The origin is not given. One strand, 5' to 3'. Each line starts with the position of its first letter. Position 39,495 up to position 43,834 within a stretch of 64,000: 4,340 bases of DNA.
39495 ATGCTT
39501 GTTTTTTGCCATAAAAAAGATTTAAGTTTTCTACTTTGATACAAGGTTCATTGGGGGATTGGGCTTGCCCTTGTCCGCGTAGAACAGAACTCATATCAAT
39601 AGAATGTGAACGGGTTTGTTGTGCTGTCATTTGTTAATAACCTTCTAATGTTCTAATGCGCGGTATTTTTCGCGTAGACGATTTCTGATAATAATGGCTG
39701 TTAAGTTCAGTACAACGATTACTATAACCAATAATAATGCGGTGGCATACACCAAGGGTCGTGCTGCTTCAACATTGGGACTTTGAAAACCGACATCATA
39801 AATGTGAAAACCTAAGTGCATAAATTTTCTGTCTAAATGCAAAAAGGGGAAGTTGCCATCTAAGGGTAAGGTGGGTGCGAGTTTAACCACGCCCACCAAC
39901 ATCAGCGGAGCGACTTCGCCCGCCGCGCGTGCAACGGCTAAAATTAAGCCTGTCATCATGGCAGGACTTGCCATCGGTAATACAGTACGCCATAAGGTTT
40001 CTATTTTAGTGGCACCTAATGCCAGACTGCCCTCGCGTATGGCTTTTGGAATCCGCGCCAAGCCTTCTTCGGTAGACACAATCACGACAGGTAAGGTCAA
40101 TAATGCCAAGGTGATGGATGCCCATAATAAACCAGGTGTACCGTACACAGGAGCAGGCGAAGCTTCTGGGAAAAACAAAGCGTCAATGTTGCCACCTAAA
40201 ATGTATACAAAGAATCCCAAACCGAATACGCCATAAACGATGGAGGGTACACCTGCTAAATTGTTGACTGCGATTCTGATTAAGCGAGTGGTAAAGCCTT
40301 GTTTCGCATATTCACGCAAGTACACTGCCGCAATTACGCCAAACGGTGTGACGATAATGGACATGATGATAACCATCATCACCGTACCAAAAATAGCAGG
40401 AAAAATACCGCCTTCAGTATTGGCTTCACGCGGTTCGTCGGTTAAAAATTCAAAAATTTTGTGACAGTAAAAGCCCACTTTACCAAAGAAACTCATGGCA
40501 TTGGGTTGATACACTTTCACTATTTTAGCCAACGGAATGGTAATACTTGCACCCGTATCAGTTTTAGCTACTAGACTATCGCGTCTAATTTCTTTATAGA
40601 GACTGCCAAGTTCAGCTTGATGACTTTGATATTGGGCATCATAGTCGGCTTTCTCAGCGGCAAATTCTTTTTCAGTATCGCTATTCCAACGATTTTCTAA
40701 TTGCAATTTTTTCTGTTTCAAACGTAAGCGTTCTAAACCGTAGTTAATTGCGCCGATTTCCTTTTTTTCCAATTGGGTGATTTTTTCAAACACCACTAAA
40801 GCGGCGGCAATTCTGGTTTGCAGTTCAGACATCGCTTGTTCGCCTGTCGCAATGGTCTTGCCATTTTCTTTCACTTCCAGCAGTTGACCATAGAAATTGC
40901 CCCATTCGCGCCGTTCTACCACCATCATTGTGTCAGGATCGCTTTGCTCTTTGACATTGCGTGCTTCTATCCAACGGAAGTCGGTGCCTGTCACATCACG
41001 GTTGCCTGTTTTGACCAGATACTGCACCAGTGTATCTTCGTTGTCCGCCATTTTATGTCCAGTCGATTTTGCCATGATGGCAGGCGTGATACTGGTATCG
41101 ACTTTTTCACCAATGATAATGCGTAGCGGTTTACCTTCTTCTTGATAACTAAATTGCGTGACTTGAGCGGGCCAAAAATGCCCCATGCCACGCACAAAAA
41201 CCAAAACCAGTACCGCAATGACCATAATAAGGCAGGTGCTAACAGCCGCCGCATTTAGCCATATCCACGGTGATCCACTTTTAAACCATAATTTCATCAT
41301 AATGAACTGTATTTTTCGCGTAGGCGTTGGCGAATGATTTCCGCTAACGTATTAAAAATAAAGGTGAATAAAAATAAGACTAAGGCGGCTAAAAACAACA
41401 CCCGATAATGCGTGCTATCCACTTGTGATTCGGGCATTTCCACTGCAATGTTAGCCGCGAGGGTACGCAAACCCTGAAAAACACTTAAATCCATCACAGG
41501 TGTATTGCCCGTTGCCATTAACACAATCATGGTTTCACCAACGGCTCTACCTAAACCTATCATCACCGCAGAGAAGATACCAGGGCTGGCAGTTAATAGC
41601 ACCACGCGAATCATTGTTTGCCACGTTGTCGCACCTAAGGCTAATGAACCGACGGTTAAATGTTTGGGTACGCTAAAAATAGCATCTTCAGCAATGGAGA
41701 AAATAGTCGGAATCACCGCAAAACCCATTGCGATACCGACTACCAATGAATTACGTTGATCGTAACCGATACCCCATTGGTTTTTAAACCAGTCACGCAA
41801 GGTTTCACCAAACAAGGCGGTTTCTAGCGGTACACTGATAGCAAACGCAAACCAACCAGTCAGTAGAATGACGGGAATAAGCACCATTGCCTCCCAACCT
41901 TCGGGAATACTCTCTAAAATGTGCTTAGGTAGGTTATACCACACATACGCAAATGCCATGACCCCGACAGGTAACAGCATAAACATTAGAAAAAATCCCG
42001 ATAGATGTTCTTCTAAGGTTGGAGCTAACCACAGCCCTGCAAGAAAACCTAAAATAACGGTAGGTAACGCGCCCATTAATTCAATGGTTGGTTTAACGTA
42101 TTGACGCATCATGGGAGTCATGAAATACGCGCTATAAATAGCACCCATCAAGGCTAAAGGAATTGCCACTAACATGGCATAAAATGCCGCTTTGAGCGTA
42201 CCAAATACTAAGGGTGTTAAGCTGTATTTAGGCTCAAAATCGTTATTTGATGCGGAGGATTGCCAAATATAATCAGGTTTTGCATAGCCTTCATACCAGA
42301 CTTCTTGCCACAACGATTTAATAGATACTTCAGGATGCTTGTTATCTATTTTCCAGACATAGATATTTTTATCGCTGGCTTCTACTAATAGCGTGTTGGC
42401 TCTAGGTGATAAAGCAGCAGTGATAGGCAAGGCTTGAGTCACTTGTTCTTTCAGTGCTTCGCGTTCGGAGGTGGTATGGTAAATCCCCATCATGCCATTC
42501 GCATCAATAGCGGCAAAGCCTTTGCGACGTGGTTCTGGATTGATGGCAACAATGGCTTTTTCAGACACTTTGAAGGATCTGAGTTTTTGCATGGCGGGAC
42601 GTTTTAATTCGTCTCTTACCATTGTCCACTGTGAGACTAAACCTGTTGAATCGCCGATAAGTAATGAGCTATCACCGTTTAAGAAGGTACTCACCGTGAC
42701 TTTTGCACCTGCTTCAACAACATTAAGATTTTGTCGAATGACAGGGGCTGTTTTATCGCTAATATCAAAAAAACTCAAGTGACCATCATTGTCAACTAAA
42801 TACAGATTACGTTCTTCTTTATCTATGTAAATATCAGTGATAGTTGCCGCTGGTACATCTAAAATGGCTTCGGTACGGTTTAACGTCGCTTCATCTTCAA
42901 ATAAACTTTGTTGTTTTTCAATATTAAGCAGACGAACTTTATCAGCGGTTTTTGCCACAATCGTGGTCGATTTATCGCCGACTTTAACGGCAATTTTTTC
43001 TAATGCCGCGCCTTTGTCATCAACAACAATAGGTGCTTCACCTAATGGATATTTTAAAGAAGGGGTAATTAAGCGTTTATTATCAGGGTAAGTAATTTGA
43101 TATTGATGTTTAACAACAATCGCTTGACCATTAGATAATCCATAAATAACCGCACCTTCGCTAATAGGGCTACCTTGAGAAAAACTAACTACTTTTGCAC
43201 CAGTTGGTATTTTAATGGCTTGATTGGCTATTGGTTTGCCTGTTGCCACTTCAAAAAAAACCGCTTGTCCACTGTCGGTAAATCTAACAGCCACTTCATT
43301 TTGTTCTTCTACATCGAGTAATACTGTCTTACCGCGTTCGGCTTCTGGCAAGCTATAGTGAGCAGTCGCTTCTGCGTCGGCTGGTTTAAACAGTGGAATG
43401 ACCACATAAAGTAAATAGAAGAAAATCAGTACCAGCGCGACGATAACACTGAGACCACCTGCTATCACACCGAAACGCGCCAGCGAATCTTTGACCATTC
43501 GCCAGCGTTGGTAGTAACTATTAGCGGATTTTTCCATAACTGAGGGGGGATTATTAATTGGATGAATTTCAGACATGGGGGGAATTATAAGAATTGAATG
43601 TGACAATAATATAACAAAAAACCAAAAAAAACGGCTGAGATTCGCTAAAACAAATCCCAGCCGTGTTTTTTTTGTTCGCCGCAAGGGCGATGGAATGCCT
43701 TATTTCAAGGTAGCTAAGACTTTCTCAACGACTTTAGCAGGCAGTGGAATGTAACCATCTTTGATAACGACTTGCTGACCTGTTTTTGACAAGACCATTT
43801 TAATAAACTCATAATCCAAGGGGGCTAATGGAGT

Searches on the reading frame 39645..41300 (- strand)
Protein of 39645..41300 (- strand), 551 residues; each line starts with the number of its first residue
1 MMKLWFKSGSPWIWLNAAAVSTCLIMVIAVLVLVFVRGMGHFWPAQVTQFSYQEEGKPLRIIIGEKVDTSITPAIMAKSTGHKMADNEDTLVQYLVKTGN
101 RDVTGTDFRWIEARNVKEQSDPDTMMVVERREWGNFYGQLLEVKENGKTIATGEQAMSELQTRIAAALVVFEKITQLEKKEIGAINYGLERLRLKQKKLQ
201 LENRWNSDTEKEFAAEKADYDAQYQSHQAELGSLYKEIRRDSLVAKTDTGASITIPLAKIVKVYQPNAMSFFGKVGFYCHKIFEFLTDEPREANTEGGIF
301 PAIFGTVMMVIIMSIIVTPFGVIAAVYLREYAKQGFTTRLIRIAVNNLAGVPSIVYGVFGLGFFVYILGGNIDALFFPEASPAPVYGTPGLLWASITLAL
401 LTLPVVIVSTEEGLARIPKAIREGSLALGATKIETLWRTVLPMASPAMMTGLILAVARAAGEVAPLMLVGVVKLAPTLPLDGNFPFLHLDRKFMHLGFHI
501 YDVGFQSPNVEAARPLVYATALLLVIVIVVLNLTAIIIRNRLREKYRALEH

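Call 60: search_protein_families(library=pfam, proteins=[window:39645-41300:-], max_evalue=0.00001)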
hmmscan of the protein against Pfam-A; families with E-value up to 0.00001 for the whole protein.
window:39645-41300:- (551 aa): 1 family
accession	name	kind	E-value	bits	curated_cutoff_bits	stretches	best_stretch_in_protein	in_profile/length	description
PF00528.27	BPD_transp_1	-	8.2e-15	55.4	26.4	1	318-543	2-179/184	Binding-protein-dependent transport system inner membrane component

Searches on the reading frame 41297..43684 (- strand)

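Call 60: search_protein_families(library=pfam, proteins=[window:41297-43684:-], max_evalue=0.00001)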
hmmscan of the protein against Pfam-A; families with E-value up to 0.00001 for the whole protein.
window:41297-43684:- (795 aa): 1 family
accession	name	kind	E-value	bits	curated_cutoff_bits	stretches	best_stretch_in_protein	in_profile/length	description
PF00528.27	BPD_transp_1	-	1.5e-09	38.3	26.4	1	543-789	2-183/184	Binding-protein-dependent transport system inner membrane component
